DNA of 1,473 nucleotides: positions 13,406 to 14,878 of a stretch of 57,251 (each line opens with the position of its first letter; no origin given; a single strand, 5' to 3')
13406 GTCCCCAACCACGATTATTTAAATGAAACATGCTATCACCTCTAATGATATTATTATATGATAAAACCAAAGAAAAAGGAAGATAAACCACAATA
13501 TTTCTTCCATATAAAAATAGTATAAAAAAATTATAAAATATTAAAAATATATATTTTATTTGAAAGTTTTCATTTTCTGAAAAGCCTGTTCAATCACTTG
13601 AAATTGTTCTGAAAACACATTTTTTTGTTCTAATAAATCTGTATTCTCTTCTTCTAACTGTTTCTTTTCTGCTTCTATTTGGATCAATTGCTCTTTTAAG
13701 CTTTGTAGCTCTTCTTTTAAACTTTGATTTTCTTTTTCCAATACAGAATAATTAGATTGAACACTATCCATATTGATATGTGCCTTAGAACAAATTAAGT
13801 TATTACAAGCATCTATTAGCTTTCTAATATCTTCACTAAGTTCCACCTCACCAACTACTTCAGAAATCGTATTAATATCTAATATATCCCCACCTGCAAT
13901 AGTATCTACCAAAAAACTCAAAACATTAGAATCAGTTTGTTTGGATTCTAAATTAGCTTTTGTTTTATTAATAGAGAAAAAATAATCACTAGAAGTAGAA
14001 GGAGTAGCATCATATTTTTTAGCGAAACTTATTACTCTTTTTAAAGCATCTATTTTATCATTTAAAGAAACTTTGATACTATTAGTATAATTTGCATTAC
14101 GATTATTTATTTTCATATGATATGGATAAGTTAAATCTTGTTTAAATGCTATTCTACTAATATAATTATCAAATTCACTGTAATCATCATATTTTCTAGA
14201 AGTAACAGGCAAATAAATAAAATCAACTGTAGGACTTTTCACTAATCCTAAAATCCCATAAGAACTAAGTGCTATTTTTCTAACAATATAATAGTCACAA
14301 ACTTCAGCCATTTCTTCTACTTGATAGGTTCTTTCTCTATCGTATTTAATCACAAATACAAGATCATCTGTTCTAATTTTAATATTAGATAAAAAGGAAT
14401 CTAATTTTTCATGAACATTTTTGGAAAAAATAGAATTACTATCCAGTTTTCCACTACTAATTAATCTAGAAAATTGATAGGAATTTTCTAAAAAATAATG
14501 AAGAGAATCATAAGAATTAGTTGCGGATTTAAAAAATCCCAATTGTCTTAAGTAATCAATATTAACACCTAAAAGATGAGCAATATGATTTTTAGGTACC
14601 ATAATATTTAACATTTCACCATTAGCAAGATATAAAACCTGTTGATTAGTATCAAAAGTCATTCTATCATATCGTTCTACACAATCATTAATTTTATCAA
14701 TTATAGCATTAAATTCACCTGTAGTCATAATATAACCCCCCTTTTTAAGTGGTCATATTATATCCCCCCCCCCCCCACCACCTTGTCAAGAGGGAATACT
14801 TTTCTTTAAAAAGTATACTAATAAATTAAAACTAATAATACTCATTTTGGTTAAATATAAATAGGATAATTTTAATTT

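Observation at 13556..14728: Orphan 390-aa coiled-coil protein wedged between rpoC and rpsL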

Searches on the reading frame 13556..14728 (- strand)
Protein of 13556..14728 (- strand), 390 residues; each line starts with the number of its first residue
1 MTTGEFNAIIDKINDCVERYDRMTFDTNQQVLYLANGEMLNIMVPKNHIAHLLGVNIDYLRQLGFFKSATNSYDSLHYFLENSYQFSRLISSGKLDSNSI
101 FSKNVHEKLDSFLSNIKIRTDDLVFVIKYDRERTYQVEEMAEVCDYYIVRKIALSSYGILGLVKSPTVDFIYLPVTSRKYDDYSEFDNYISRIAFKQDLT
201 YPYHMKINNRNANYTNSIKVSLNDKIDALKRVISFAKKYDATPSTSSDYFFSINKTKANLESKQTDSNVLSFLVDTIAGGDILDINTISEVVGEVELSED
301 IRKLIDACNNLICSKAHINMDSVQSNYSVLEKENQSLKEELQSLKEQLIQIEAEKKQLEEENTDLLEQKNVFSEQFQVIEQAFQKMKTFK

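Call 3: search_protein_families(library=pfam, proteins=[window:13556-14728:-], max_evalue=1)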
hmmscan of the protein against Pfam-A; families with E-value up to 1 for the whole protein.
window:13556-14728:- (390 aa): 15 families
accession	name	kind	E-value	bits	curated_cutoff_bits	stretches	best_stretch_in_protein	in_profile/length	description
PF08614.16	ATG16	-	2.2e-05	25.2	33.7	1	325-367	144-186/200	Autophagy protein 16 (ATG16)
PF02183.23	HALZ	-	5.4e-05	23.7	28.1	1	321-348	15-42/43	Homeobox associated leucine zipper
PF14662.11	KASH_CCD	-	0.00042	20.8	43.3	1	320-381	83-144/191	Coiled-coil region of CCDC155 or KASH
PF14988.11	DUF4515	-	0.00047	20.6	24.5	1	327-370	158-201/206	Domain of unknown function (DUF4515)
PF10046.14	BLOC1_2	-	0.0088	16.8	33.4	1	319-368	14-63/96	Biogenesis of lysosome-related organelles complex-1 subunit 2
PF25450.1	Rab11-FIP3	-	0.011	16.5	31.9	1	297-376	34-112/125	Rab11-FIP3-like domain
PF04849.18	HAP1_N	-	0.015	15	33.9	1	306-370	150-214/307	HAP1 N-terminal conserved region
PF25464.1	DUF7900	-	0.018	16.1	27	1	297-365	13-82/97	Domain of unknown function (DUF7900)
PF14197.11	Cep57_CLD_2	-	0.027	15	27.1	1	330-365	1-36/67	Centrosome localisation domain of PPC89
PF06156.18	YabA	-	0.04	15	30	1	317-384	21-89/103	Initiation control protein YabA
PF08317.16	Spc7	-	0.072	12.9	34.5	1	321-367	143-189/196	Spc7 kinetochore protein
PF08286.16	Spc24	-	0.077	13.7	25.3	1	324-364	10-54/109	Spc24 subunit of Ndc80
PF11932.13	DUF3450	-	0.091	12.5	32.6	1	319-384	31-96/241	Protein of unknown function (DUF3450)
PF17675.6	APG6_N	-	0.17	12.7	45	1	320-377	48-105/132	Apg6 coiled-coil region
PF10211.14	Ax_dynein_light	-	0.26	11.8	26.4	1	297-388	88-183/187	Axonemal dynein light chain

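Call 4: search_protein_families(library=padloc, proteins=[window:13556-14728:-], max_evalue=1)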
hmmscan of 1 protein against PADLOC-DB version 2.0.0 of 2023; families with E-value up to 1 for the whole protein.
window:13556-14728:- (390 aa): 2 families
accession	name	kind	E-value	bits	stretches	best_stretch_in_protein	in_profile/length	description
PDLC04774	PDC-M68B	-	0.00038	17.2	2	46-141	180-274/581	-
PDLC03859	LmuB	-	0.0091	13.2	1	183-377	344-480/611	-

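Call 5: search_protein_families(library=ncbifam, proteins=[window:13556-14728:-], max_evalue=1)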
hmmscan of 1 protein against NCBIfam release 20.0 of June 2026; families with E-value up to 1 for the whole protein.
window:13556-14728:- (390 aa): 14 families
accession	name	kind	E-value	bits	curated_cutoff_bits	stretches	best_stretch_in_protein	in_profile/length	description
TIGR01843.1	type_I_hlyD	subfamily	0.0037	16.3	208.65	1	325-388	122-185/422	HlyD family type I secretion periplasmic adaptor subunit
TIGR04211.1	SH3_and_anchor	equivalog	0.012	15.3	65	1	322-381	63-122/198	TIGR04211 family SH3 domain-containing protein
NF009644.1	PRK13169.1-5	equivalog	0.014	16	130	1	326-376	9-59/116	DNA replication initiation control protein YabA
NF009642.0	PRK13169.1-3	equivalog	0.021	15.3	142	1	320-380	21-82/112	DNA replication initiation control protein YabA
NF009640.0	PRK13169.1-1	equivalog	0.041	14.3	134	1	307-383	13-85/105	DNA replication initiation control protein YabA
NF010533.0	PRK13922.9-5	equivalog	0.041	12.9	384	1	315-360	71-118/345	rod shape-determining protein MreC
NF001687.0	PRK00447.1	equivalog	0.05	13.5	149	1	290-348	6-65/145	hypothetical protein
TIGR02894.1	DNA_bind_RsfA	subfamily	0.066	13.4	126.45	1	326-383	91-148/161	RsfA family transcriptional regulator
NF043058.1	T4SS_LegC2C7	subfamily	0.14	11.1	350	1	280-385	85-189/348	LegC2/C7 family Dot/Icm T4SS effector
NF010520.0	PRK13922.13-5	equivalog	0.15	11.4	343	1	318-375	49-105/263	rod shape-determining protein MreC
NF010535.0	PRK13923.1-3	equivalog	0.21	11.4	257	0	315-383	101-171/193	sporulation-specific transcriptional regulator GerR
NF038218.1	IcmG_DotF_IVB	equivalog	0.24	11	200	1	317-377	116-176/266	type IVB secretion system protein IcmG/DotF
NF047368.1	collar_FlbB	equivalog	0.44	10.3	110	1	319-381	58-120/193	periplasmic-type flagellar collar protein FlbB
NF011951.0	PRK15422.1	equivalog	0.96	9.9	132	0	328-379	23-74/81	septal ring assembly protein ZapB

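Call 6: search_protein_families(library=phrogs, proteins=[window:13556-14728:-], max_evalue=1)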
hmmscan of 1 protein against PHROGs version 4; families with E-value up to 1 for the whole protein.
window:13556-14728:- (390 aa): 11 families
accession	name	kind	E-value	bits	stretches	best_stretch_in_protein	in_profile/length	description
phrog_37169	-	unknown function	0.014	16.7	1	291-322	77-108/112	-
phrog_2352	-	unknown function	0.019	16.1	1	329-355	6-31/52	-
phrog_17025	-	unknown function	0.02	16.3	1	319-360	59-100/103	-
phrog_23536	-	unknown function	0.056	14.7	1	83-147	13-75/80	-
phrog_1536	-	unknown function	0.057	14.5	1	316-371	61-116/147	-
phrog_5050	-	unknown function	0.11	13.7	1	298-354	18-73/132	-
phrog_13113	-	unknown function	0.21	13.1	1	315-365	73-123/134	-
phrog_12096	-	unknown function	0.23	12.7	1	299-367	16-84/103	-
phrog_2658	-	other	0.24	12.7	1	320-383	39-103/126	hol-like chemotaxis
phrog_305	-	tail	0.71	9.4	1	314-386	774-853/1001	tail length tape measure protein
phrog_4704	-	tail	0.76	9.3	0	221-386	70-189/625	tail length tape measure protein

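Call 7: find_homologous_proteins(query=window:13556-14728:-, max_evalue=0.001)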
Query window:13556-14728:- (390 aa): 40 proteins with E <= 0.001 among 3511 candidates.
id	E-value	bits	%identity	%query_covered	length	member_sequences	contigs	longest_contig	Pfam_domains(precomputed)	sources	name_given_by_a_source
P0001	9.4e-230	780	91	100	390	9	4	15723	-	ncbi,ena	-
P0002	3.5e-102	360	47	100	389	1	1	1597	PF18813.7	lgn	-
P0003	1.0e-98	349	46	100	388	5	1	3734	-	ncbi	-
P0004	1.5e-96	342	45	100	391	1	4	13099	-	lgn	-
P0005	9.7e-96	339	44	98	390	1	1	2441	PF18813.7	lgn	-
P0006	3.1e-95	337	44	98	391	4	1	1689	PF18813.7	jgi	-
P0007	8.4e-95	336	44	99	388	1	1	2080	-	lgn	-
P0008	8.9e-95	336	45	100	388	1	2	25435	-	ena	-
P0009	5.9e-94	333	45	99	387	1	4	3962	-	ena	-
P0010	3.6e-93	331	42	98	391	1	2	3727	-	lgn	-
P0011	8.0e-93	330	43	99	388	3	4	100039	-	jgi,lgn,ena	-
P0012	1.0e-92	329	43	99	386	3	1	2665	-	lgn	-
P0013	4.1e-92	327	43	100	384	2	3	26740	-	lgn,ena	-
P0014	1.2e-91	326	42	99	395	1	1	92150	PF18813.7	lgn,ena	-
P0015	1.9e-91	325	42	99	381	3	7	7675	-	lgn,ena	-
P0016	2.3e-90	321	41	98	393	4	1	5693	PF18813.7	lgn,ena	-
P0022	1.2e-85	306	42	100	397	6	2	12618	-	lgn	-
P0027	2.6e-79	285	39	98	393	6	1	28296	-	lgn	-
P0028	1.2e-76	276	38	99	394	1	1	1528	-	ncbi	-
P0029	4.4e-75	271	47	75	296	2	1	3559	PF18813.7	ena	-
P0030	1.5e-74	269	42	86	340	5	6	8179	PF18813.7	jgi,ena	-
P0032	4.3e-65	238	36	100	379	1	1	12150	-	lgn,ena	-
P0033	3.4e-64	235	36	99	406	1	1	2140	PF18813.7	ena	-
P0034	4.3e-64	235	36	99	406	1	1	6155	PF18813.7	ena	-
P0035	4.8e-64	235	36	99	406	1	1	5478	PF18813.7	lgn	-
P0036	5.7e-64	235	36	99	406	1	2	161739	PF18813.7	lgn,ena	-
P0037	6.3e-64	235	36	99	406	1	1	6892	PF18813.7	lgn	-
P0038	6.5e-64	234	36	99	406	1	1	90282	PF18813.7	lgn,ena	-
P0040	4.0e-30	123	29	94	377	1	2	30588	-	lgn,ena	-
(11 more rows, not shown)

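Call 9: search_protein_families(library=pfam, alignment_id=A1, max_evalue=0.1)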
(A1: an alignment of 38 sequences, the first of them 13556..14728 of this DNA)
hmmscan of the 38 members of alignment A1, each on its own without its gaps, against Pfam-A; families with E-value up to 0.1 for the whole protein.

A. member 1, window:13556-14728:- (390 aa): 13 families
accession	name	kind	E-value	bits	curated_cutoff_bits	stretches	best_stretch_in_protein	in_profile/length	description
PF08614.16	ATG16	-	2.2e-05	25.2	33.7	1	325-367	144-186/200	Autophagy protein 16 (ATG16)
PF02183.23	HALZ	-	5.4e-05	23.7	28.1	1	321-348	15-42/43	Homeobox associated leucine zipper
PF14662.11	KASH_CCD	-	0.00042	20.8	43.3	1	320-381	83-144/191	Coiled-coil region of CCDC155 or KASH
PF14988.11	DUF4515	-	0.00047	20.6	24.5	1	327-370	158-201/206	Domain of unknown function (DUF4515)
PF10046.14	BLOC1_2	-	0.0088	16.8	33.4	1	319-368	14-63/96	Biogenesis of lysosome-related organelles complex-1 subunit 2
PF25450.1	Rab11-FIP3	-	0.011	16.5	31.9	1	297-376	34-112/125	Rab11-FIP3-like domain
PF04849.18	HAP1_N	-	0.015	15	33.9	1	306-370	150-214/307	HAP1 N-terminal conserved region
PF25464.1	DUF7900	-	0.018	16.1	27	1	297-365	13-82/97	Domain of unknown function (DUF7900)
PF14197.11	Cep57_CLD_2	-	0.027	15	27.1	1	330-365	1-36/67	Centrosome localisation domain of PPC89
PF06156.18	YabA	-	0.04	15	30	0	317-384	21-89/103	Initiation control protein YabA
PF08317.16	Spc7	-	0.072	12.9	34.5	0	321-367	143-189/196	Spc7 kinetochore protein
PF08286.16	Spc24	-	0.077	13.7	25.3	0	324-364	10-54/109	Spc24 subunit of Ndc80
PF11932.13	DUF3450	-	0.091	12.5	32.6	0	319-384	31-96/241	Protein of unknown function (DUF3450)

B. families by the number of members that match (of 38 scanned): 77 families (the first 25 are shown)
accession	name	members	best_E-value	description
PF06810.17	Phage_scaffold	6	0.00025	Phage capsid assembly scaffolding protein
PF17675.6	APG6_N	5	0.0012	Apg6 coiled-coil region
PF07926.17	TPR_MLP1_2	4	5.6e-05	TPR/MLP1/MLP2-like protein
PF14662.11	KASH_CCD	4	0.00042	Coiled-coil region of CCDC155 or KASH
PF11559.13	ADIP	4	0.0042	Afadin- and alpha -actinin-Binding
PF06156.18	YabA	4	0.0075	Initiation control protein YabA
PF08614.16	ATG16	3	2.2e-05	Autophagy protein 16 (ATG16)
PF02183.23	HALZ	3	5.4e-05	Homeobox associated leucine zipper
PF01166.23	TSC22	3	0.0021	TSC-22/dip/bun family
PF06005.17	ZapB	3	0.0036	Cell division protein ZapB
PF25450.1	Rab11-FIP3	3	0.011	Rab11-FIP3-like domain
PF14197.11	Cep57_CLD_2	3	0.027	Centrosome localisation domain of PPC89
PF15908.10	HMMR_C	2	0.00033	Hyaluronan mediated motility receptor C-terminal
PF16559.10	GIT_CC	2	0.0056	GIT coiled-coil Rho guanine nucleotide exchange factor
PF11365.13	SOGA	2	0.014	Protein SOGA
PF18813.6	PBECR4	1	3.3e-06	phage-Barnase-EndoU-ColicinE5/D-RelE like nuclease4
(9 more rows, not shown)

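Call 12: find_encoding_contigs(protein=P0001, flank=6000, max_places=4)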
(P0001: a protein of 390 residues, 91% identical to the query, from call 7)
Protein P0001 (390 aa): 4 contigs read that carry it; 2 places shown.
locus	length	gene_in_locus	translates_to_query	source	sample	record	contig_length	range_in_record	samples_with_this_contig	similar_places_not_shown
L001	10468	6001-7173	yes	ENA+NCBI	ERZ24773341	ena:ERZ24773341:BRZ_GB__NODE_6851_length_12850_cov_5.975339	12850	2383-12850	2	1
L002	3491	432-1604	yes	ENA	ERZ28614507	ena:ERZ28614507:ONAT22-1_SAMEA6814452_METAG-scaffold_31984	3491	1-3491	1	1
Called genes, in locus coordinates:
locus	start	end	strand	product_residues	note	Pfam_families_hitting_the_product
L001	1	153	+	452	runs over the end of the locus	-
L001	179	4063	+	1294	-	PF09030:Creb_binding (faint), PF12399:BCA_ABC_TP_C (faint), PF13475:DUF4116 (faint), PF28167:StbA-like (faint)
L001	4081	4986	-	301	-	PF13328:HD_4, PF01966:HD (weak)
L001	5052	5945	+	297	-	PF00126:HTH_1, PF03466:LysR_substrate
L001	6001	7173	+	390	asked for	-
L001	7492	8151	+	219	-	PF03006:HlyIII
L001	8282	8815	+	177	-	-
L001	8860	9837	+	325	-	PF03050:DDE_Tnp_IS66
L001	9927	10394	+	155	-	PF01797:Y1_Tnp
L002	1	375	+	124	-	?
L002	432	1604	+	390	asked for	-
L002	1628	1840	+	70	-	-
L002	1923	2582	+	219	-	PF03006:HlyIII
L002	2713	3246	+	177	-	-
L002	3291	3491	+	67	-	?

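Call 13: find_encoding_contigs(protein=P0011, flank=6000, max_places=3)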
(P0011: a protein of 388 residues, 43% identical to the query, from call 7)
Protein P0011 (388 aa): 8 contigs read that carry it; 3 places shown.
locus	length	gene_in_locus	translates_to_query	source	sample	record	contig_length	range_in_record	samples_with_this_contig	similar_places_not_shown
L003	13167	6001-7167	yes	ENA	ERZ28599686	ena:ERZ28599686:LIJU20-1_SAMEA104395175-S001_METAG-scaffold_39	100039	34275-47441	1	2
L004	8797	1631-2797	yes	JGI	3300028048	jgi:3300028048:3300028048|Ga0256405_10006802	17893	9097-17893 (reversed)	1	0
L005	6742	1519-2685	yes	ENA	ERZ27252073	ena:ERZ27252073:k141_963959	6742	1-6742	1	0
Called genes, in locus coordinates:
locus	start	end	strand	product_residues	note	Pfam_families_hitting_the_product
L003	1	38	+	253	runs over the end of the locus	PF00557:Peptidase_M24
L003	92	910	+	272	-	PF01171:ATP_bind_3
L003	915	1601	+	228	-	PF12844:HTH_19, PF13443:HTH_26 (weak), PF01381:HTH_3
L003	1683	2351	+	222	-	-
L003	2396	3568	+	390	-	PF00070:Pyr_redox (faint), PF01266:DAO (faint), PF03486:HI0933_like, PF07992:Pyr_redox_2 (weak), PF22780:HI0933_like_1st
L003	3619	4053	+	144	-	-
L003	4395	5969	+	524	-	PF28550:DUF8436, PF07992:Pyr_redox_2 (faint), PF01266:DAO (faint), PF03486:HI0933_like (weak), PF13450:NAD_binding_8 (weak), PF21688:FAD-depend_C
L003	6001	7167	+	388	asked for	-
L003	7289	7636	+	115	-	PF01245:Ribosomal_L19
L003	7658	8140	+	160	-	PF10502:Peptidase_S26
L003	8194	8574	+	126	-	-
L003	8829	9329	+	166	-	-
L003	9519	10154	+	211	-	-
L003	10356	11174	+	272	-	-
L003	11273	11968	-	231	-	-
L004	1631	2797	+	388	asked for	-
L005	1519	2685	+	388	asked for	-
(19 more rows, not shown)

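Call 14: find_encoding_contigs(protein=P0036, flank=6000, max_places=2)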
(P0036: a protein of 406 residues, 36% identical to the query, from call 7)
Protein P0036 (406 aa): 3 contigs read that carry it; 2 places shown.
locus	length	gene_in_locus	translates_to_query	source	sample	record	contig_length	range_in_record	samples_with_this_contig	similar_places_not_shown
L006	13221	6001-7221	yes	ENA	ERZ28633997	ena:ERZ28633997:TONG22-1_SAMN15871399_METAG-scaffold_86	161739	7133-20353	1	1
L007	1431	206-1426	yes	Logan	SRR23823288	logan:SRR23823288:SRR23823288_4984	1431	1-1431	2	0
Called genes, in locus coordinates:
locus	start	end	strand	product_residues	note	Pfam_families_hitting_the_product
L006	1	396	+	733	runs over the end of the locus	PF00270:DEAD (weak), PF04851:ResIII, PF18766:SWI2_SNF2 (weak)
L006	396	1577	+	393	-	PF04326:SLFN_AlbA_2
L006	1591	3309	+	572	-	PF02463:SMC_N, PF11398:DUF2813 (weak), PF13175:AAA_15, PF13304:AAA_21 (faint), PF20469:OLD-like_TOPRIM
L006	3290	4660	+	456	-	PF00580:UvrD-helicase, PF01443:Viral_helicase1 (faint), PF13245:AAA_19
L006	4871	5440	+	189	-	PF06541:ABC_trans_CmpB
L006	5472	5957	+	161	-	-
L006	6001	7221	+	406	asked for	PF18813:PBECR4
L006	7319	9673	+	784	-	PF08239:SH3_3, PF12733:Cadherin-like (weak), PF00404:Dockerin_1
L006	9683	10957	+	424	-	PF12733:Cadherin-like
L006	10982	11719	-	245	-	PF02535:Zip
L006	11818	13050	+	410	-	PF00768:Peptidase_S11, PF07943:PBP5_C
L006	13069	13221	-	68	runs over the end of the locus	PF13459:Fer4_15, PF13370:Fer4_13 (weak)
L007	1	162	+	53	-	?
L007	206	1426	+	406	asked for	PF18813:PBECR4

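Call 16: predict_structure(alignment_id=A1)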
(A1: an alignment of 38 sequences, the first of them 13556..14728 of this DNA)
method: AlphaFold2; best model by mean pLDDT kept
length: 390 residues; sequences in the alignment: 38
mean_pLDDT: 84.1   pTM: 0.64
mean pLDDT of the five models: 84.1, 83.4, 83.3, 82.4, 82.2
residues with pLDDT >= 90: 141; 70-90: 212; 50-70: 28; < 50: 9
segments of 3 or more residues with pLDDT < 50: 319-324
pLDDT, mean of each block of 10 residues (from residue 1): 90 95 88 92 92 91 87 93 92 89 90 88 91 60 85 89 90 91 92 91 91 89 88 92 77 80 79 77 75 73 80 59 54 78 87 89 87 82 69
secondary structure, 60 per line:
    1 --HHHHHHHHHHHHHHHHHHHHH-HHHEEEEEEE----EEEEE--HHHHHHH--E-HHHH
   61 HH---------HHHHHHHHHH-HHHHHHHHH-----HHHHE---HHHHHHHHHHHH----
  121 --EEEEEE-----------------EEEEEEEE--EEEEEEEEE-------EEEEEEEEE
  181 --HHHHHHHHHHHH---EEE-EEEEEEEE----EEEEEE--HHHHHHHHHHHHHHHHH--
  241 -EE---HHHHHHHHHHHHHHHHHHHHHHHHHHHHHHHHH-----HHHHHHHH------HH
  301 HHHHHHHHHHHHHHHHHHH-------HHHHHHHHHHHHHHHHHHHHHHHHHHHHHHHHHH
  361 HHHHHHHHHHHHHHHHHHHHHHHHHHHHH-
elements in order: H3-23 E28-34 E39-43 H46-52 H57-62 H72-81 H83-91 H97-100 H105-116 E123-128 E146-153 E156-164 E172-180 H183-194 E198-200 E202-209 E214-219 H222-238 H247-279 H285-292 H299-319 H327-389

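Call 17: find_related_loci(query=A1, collection=genome_contigs, flank=6000)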
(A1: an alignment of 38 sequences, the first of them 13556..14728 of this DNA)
Query A1 (390 aa) in genome_contigs; peptide patterns used: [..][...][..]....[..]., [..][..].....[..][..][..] (x = any residue, [..] = any of these).
39 stretches matched a pattern; 17 encode a relative of the query (tblastn E <= 1e-3); 17 distinct loci.
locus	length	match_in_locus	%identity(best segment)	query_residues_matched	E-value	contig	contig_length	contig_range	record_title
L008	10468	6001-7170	91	1-390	0e+0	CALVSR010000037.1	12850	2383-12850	MAG: uncultured Bacilli bacterium isolate BRZ_GB__bin120 genome assembly, contig: BRZ_GB__NODE_6851_length_12850_cov_5.9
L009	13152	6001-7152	46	1-390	9e-109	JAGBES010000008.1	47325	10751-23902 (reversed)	MAG: Bacilli bacterium isolate RGIG9051 Water_deer_Rectum-4__c356, whole genome shotgun sequence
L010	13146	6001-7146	45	3-386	6e-105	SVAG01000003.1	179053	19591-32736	MAG: Lactobacillales bacterium isolate SIG196 NODE_1400_length_179053_cov_5.805322, whole genome shotgun sequence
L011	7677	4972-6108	45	1-384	1e-99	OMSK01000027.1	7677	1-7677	uncultured Firmicutes bacterium isolate RUG832 genome assembly, contig: k87_12055325, whole genome shotgun sequence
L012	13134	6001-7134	45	1-384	5e-99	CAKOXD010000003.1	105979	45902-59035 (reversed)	MAG: uncultured Bacilli bacterium isolate REFINED_METABAT215_TOP10_CONTIGS_1500_ASSEMBLY_K77_MERGED__Hadza_MoBio_hadza-E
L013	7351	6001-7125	40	3-390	1e-92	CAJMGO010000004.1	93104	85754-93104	MAG TPA_asm: uncultured Firmicutes bacterium isolate ERR414261-bin.25 genome assembly, contig: NODE_31_length_93104_cov_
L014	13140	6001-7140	40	5-390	1e-87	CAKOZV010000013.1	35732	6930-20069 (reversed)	MAG: uncultured Bacilli bacterium isolate REFINED_METABAT215_TOP10_CONTIGS_1500_ASSEMBLY_K77_MERGED__Hadza_MoBio_hadza-E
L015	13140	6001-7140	40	5-390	2e-84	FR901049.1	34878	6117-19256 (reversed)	Clostridium sp. CAG:451 genomic scaffold, scf53, whole genome shotgun sequence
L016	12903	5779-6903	38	5-390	1e-81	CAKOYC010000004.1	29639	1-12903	MAG: uncultured Bacilli bacterium isolate REFINED_METABAT215_TOP10_CONTIGS_1500_ASSEMBLY_K77_MERGED__Hadza_MoBio_hadza-A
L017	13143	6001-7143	39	4-390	1e-81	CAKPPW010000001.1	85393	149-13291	MAG: uncultured Bacilli bacterium isolate REFINED_METABAT215_TOP10_CONTIGS_1500_ASSEMBLY_K77_MERGED__Hadza_MoBio_C-REDO_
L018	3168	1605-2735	36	4-390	2e-74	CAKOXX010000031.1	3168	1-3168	MAG: uncultured Bacilli bacterium isolate REFINED_METABAT215_TOP10_CONTIGS_1500_ASSEMBLY_K77_MERGED__Hadza_MoBio_hadza-E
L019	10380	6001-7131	36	4-390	7e-74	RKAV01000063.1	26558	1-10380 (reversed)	MAG: bacterium isolate UBG167 contig1578443, whole genome shotgun sequence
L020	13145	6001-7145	42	1-384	3e-74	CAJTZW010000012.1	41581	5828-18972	MAG TPA_asm: uncultured Bacilli bacterium isolate MGBC122606 genome assembly, contig: MGBC122606.12, whole genome shotgu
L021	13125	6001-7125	35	9-386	5e-62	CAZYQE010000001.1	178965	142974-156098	MAG TPA_asm: uncultured Muribaculaceae bacterium isolate SRP278969_co1_409 genome assembly, contig: NODE_14_length_17896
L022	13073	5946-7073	37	4-390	3e-80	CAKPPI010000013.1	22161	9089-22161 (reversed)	MAG: uncultured Bacilli bacterium isolate REFINED_METABAT215_TOP10_CONTIGS_1500_ASSEMBLY_K77_MERGED__Hadza_MoBio_hadza-E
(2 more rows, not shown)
